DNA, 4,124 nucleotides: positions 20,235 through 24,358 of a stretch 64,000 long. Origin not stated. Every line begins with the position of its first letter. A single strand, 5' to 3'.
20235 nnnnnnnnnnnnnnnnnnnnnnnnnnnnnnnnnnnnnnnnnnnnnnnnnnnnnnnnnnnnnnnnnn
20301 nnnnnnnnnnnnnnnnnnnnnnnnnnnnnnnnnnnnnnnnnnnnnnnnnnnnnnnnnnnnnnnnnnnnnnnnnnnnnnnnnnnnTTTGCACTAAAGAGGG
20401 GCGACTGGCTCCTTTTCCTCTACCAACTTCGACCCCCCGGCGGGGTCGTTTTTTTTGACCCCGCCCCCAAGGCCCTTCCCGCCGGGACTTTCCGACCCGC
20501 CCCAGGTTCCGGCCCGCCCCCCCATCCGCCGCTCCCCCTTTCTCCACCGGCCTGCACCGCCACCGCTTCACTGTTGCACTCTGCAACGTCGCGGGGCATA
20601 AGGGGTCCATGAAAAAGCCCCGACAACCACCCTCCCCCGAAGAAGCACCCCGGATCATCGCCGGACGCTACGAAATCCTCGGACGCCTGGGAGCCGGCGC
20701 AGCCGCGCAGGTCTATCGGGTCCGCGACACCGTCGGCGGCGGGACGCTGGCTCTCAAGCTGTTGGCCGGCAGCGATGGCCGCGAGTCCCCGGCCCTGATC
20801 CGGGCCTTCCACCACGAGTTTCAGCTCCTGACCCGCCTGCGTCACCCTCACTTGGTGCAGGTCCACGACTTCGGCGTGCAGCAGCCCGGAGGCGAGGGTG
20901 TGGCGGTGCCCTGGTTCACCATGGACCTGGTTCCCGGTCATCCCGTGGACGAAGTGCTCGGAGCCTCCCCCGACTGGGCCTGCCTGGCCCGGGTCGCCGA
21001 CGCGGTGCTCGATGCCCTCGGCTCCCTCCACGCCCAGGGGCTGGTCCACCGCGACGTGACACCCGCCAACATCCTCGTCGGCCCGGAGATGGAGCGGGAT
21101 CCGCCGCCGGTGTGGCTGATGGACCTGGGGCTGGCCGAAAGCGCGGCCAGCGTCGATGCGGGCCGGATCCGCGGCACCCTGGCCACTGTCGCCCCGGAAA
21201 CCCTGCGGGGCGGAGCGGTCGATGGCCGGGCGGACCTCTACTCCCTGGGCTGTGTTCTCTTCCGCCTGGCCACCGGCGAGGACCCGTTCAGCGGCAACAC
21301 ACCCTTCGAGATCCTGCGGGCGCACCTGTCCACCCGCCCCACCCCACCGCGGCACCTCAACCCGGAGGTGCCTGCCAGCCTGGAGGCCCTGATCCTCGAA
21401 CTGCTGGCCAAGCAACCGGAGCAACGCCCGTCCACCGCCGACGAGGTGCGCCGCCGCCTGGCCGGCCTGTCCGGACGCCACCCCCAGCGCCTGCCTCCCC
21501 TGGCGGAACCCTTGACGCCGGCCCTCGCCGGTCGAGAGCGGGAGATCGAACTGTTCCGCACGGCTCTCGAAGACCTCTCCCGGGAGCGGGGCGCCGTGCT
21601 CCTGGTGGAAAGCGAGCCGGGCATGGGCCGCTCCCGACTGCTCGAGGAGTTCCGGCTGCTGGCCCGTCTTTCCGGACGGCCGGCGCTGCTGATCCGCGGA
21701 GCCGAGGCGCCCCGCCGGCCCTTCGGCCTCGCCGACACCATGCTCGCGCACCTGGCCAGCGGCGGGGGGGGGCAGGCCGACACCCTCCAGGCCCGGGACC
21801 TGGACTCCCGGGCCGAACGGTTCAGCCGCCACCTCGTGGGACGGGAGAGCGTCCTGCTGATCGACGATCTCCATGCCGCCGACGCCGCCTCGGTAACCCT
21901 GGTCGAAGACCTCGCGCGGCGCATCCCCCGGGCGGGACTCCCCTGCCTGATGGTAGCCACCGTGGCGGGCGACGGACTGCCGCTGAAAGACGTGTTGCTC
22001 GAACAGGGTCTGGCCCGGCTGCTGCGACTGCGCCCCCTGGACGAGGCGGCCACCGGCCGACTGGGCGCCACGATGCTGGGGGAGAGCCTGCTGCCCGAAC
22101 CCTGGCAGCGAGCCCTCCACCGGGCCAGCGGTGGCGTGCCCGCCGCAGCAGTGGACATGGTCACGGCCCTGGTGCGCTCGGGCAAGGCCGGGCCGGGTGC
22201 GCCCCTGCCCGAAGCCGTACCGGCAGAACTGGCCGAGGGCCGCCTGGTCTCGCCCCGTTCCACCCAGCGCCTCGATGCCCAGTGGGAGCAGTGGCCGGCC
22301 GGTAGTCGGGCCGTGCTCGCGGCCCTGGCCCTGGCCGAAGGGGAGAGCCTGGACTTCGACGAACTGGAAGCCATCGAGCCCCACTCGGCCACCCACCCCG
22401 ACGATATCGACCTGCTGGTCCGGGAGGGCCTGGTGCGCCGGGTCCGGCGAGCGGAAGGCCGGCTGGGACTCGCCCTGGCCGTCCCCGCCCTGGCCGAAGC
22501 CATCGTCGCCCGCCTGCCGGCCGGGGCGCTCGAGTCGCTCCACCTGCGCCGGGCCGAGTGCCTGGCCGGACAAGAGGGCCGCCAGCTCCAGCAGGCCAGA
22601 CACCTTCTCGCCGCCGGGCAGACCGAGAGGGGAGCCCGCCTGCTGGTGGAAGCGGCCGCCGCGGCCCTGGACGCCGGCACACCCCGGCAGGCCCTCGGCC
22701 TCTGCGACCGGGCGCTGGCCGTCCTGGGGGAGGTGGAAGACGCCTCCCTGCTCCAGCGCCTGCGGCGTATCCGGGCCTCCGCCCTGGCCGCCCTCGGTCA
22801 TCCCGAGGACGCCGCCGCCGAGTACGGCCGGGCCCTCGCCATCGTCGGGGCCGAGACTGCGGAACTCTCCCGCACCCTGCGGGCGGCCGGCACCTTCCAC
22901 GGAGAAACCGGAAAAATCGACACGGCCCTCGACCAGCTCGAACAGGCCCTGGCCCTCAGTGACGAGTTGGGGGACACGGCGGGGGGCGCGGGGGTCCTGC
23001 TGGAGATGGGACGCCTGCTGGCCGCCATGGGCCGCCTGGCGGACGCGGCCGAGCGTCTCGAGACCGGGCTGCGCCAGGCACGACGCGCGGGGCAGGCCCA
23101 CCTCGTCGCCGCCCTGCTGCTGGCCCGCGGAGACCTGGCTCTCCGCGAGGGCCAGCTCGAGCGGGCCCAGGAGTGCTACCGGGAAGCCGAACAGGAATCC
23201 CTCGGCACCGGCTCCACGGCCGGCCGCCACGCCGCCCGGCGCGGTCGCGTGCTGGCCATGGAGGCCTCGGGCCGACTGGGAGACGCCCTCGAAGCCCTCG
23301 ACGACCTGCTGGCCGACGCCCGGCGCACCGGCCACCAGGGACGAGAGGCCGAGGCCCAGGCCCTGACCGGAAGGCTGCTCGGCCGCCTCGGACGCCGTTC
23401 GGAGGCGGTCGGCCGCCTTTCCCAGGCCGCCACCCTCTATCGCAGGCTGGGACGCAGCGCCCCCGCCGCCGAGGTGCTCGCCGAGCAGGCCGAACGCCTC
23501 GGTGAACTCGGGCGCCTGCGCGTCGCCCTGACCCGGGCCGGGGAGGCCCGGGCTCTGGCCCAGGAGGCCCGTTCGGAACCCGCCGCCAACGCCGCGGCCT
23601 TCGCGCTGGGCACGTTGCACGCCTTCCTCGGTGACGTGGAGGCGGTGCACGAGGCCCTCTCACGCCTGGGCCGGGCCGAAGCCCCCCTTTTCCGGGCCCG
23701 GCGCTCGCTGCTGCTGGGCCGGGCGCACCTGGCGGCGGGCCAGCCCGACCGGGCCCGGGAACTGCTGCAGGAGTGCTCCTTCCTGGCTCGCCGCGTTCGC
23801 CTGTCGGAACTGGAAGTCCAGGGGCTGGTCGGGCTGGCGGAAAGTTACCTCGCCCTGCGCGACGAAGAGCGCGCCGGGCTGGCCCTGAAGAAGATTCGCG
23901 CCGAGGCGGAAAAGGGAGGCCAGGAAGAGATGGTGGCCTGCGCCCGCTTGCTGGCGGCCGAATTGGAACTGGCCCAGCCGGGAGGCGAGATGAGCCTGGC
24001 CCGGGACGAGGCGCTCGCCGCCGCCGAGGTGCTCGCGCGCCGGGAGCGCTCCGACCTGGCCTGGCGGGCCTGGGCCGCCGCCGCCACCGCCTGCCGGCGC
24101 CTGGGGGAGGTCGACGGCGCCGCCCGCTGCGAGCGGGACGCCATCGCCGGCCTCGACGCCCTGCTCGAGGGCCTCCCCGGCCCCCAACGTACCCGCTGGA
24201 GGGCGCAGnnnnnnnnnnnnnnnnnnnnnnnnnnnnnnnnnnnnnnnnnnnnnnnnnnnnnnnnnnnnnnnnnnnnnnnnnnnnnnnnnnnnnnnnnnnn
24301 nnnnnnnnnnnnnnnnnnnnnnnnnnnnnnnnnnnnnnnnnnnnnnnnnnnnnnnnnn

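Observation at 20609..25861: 1,750-aa single-polypeptide fusion of a eukaryotic-like Ser/Thr kinase with a sigma-54 enhancer-binding protein (STPK-NTPase/TPR-GAF-sigma54 AAA+-HTH)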

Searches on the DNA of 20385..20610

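Call 59: search_rna_families(source=window, start=20385, end=20610, threshold=evalue, max_evalue=10)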
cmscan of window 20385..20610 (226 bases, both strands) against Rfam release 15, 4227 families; matches with E-value up to 10: 6.
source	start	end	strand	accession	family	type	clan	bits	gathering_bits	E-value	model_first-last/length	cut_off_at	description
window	20406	20455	+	RF02278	Betaproteobacteria_toxic_sRNA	Gene; sRNA;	-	18.7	50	0.12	1-64/64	no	Betaproteobacteria toxic small RNA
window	20404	20463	+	RF00519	suhB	Gene; sRNA;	CL00108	18.1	41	0.13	1-77/77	no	Makes More Granules Regulator RNA (mmgR)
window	20426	20459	-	RF01376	CRISPR-DR63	Gene; CRISPR;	CL00015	17.8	37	2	1-37/37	no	CRISPR RNA direct repeat element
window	20439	20465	-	RF03560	mir-3926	Gene; miRNA;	-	16.2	82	1.9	19-45/63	no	mir-3926 microRNA precursor family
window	20474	20519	-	RF03006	M23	Gene; sRNA;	-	12.6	41.2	9.2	1-53/53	no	M23 RNA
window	20385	20453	+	RF01468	rli32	Gene; sRNA;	-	11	100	5.6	15-147/147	5'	Listeria sRNA rli32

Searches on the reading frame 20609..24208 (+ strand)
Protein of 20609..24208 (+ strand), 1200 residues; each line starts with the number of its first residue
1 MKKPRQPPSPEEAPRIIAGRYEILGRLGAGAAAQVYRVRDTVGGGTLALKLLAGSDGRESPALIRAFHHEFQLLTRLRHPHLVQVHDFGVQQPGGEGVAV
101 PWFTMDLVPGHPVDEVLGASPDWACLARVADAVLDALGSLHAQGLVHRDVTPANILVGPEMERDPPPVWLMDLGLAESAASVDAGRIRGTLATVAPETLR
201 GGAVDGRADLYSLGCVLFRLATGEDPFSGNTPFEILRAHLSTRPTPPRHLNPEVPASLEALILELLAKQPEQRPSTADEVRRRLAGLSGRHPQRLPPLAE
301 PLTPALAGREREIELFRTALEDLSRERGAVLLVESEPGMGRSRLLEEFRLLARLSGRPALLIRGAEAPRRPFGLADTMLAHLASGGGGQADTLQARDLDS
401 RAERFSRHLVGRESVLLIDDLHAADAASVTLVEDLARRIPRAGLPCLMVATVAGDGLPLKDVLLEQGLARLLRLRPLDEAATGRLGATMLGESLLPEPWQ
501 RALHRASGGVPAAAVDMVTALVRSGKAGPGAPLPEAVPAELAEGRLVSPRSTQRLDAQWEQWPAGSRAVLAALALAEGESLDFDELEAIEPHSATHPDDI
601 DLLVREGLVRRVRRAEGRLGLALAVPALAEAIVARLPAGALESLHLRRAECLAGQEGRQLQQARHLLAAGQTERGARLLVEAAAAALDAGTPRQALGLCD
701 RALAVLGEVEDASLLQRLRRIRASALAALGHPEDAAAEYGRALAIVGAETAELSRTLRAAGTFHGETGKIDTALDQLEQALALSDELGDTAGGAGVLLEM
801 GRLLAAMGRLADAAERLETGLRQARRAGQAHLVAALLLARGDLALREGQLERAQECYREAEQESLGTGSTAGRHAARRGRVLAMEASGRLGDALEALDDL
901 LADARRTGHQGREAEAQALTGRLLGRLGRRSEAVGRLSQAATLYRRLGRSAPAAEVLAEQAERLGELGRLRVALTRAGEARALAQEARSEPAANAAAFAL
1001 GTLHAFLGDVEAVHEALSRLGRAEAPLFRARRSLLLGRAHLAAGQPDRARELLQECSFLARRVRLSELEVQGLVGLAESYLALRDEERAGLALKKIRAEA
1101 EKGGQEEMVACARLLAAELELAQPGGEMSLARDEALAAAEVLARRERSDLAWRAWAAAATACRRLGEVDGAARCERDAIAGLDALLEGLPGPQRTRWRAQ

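Call 86: predict_structure(alignment_id=A7)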
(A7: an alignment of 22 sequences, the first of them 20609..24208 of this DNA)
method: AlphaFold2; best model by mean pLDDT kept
length: 1200 residues; sequences in the alignment: 22
mean_pLDDT: 86.7   pTM: 0.59
mean pLDDT of the five models: 86.7, 86.2, 85.1, 84.7, 83.2
residues with pLDDT >= 90: 628; 70-90: 460; 50-70: 90; < 50: 22
segments of 3 or more residues with pLDDT < 50: 1-11, 56-58, 386-392
pLDDT, mean of each block of 10 residues (from residue 1): 39 70 84 83 82 58 60 68 78 62 84 84 89 90 85 90 84 71 64 89 86 95 90 90 92 93 95 92 88 61 63 91 88 87 86 81 87 88 56 65 87 89 89 90 90 74 89 89 85 82 90 88 74 77 78 86 90 88 89 78 86 84 90 90 94 87 92 92 87 89 81 92 90 91 87 95 87 95 95 96 90 96 94 95 91 95 88 91 91 95 86 94 95 97 87 96 96 97 88 93 96 89 74 96 96 96 90 97 95 95 90 97 94 98 96 97 97 97 92 84
secondary structure, 60 per line:
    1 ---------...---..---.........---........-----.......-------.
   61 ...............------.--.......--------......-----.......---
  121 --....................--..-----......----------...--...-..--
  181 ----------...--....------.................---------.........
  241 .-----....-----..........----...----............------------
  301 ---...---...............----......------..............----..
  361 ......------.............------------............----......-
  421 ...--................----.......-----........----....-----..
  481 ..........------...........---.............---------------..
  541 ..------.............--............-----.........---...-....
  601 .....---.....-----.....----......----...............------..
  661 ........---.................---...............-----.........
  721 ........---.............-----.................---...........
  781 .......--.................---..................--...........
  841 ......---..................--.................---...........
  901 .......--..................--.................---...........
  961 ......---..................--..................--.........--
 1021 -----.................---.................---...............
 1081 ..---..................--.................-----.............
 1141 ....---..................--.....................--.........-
elements in order (helices of 4 or more, strands of 3 or more residues): E21-29 E33-40 E46-52 H60-75 E85-91 E100-105 H113-117 H123-142 E155-157 E168-170 H196-199 H206-222 H232-241 H247-250 H256-265 H277-288 H310-324 E329-334 H341-354 E359-363 H373-385 H398-409 E414-419 H426-441 E446-452 H458-465 E470-473 H479-490 H497-507 H511-523 H539-542 H549-561 H564-575 H583-589 H597-605 E609-613 E619-623 H628-633 H638-652 H659-668 H672-688 H692-706 H712-728 H732-744 H750-766 H770-787 H790-806 H810-827 H830-846 H850-867 H870-886 H890-907 H910-927 H930-946 H950-966 H970-987 H990-1007 H1010-1018 H1026-1042 H1046-1062 H1066-1082 H1086-1103 H1106-1122 H1128-1144 H1148-1165 H1168-1188 H1191-1199
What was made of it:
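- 21524..22519 (+): STAND nucleotide-binding oligomerisation domain (aa ~306-637): P-loop NBD with Walker A GMGRS (Lys replaced by Arg) and Walker B LLIDD, then a helical domain and a winged helix. AF2 secondary structure (call 86).
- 22520..24208 (+): TPR superhelix (aa ~638-1200, about 27 helices), the presumed sensor/scaffold. AF2 model at pLDDT around 90-97 (call 86).
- On STAND NTPases (MalT/PknK-like, AAA_16 + TPR): The AF2 model shows five parallel strands, a helical domain, a beta-hairpin at 609-623 and TPRs from 638 to 1199 (call 86).
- Checked: It shows a kinase fold, a five-stranded P-loop domain, a helical domain with a winged-helix hairpin, and about 27 TPR helices (call 86).
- The AF2 model is confident across the domain junctions (call 86).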

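Call 88: fold_search(model_id=the predicted structure, library=pdb)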
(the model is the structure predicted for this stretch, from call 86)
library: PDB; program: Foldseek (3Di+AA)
matches with E <= 10: 1997; with E <= 0.001: 1747
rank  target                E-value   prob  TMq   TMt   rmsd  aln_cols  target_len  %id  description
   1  5u94                  2.6e-15  1.00  0.21  0.90   2.5       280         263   34  Crystal structure of the Mycobacterium tuberculosis PASTA kinase PknB in complex with the potential theraputic kinase in (released 2017-12-20)
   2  6i2p_A                1.7e-14  1.00  0.20  0.79   4.5       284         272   32  Crystal structure of the Mycobacterium tuberculosis PknB kinase domain (L33E mutant) in complex with its substrate Gar (released 2019-05-22)
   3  1mru_A                2.0e-14  1.00  0.21  0.87   4.0       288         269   32  Intracellular Ser/Thr protein kinase domain of Mycobacterium tuberculosis PknB. (released 2003-02-11)
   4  6i2p_B                2.5e-14  1.00  0.20  0.83   3.8       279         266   32  Crystal structure of the Mycobacterium tuberculosis PknB kinase domain (L33E mutant) in complex with its substrate Gar (released 2019-05-22)
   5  3oro                  2.6e-14  1.00  0.20  0.80   5.9       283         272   33  Mycobacterium tuberculosis PknB kinase domain L33D mutant (crystal form 4) (released 2010-12-15)
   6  1o6y                  2.7e-14  1.00  0.20  0.89   2.8       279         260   33  Catalytic domain of PknB kinase from Mycobacterium tuberculosis (released 2003-01-30)
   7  4x3f_B                5.8e-14  1.00  0.20  0.81   5.7       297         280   30  Crystal structure of the intracellular domain of the M. tuberculosis Ser/Thr kinase PknA (released 2015-01-21)
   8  6b2p                  6.7e-14  1.00  0.20  0.89   2.5       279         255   33  Dual Inhibition of the Essential Protein Kinases A and B in Mycobacterium tuberculosis (released 2018-02-14)
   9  3ort                  7.3e-14  1.00  0.20  0.80   7.1       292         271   32  Mycobacterium tuberculosis PknB kinase domain L33D mutant (crystal form 6) (released 2010-12-15)
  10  3f69_A                7.6e-14  1.00  0.21  0.85   5.3       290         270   32  Crystal structure of the Mycobacterium tuberculosis PknB mutant kinase domain in complex with KT5720 (released 2008-12-02)
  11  3ori_A                8.8e-14  1.00  0.20  0.84   6.6       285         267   33  Mycobacterium tuberculosis PknB kinase domain L33D mutant (crystal form 1) (released 2010-12-15)
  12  1mru_B                9.5e-14  1.00  0.21  0.87   4.0       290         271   32  Intracellular Ser/Thr protein kinase domain of Mycobacterium tuberculosis PknB. (released 2003-02-11)
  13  2fum_B                1.0e-13  1.00  0.20  0.89   3.6       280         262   32  Catalytic domain of protein kinase PknB from Mycobacterium tuberculosis in complex with mitoxantrone (released 2006-08-01)
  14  3orl                  1.2e-13  1.00  0.19  0.77   7.5       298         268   30  Mycobacterium tuberculosis PknB kinase domain L33D mutant (crystal form 3) (released 2010-12-15)
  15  3f69_B                1.3e-13  1.00  0.21  0.83   5.4       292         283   32  Crystal structure of the Mycobacterium tuberculosis PknB mutant kinase domain in complex with KT5720 (released 2008-12-02)
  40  6mfv_A                2.8e-11  1.00  0.24  0.41  22.4       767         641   14  Crystal structure of the Signal Transduction ATPase with Numerous Domains (STAND) protein with a tetratricopeptide rep (released 2019-02-20)
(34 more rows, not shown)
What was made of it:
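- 20669..21442 (+): PknB-like protein-kinase domain (aa 21-278). Catalytic loop is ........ (Lys replaced by Thr), with DLG and APE. Foldseek TM 0.90 (call 88).
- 21524..22519 (+): Foldseek hit to STAND-TPR protein 6mfv_A (call 88).
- On Hanks-type Ser/Thr protein kinases: PknB fold at TM 0.90 (call 88).
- On STAND NTPases (MalT/PknK-like, AAA_16 + TPR): Foldseek hit to 6mfv_A (call 88).
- Closest known: STAND regulators and kinases: MalT. Same: Foldseek hit to the STAND-TPR structure 6mfv (call 88).
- Checked: Foldseek matches PknB (TM 0.90 on the target) and the solved STAND-TPR protein 6mfv_A over 767 columns, E 2.8e-11 (call 88).
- STAND fold: calls 86 and 88.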
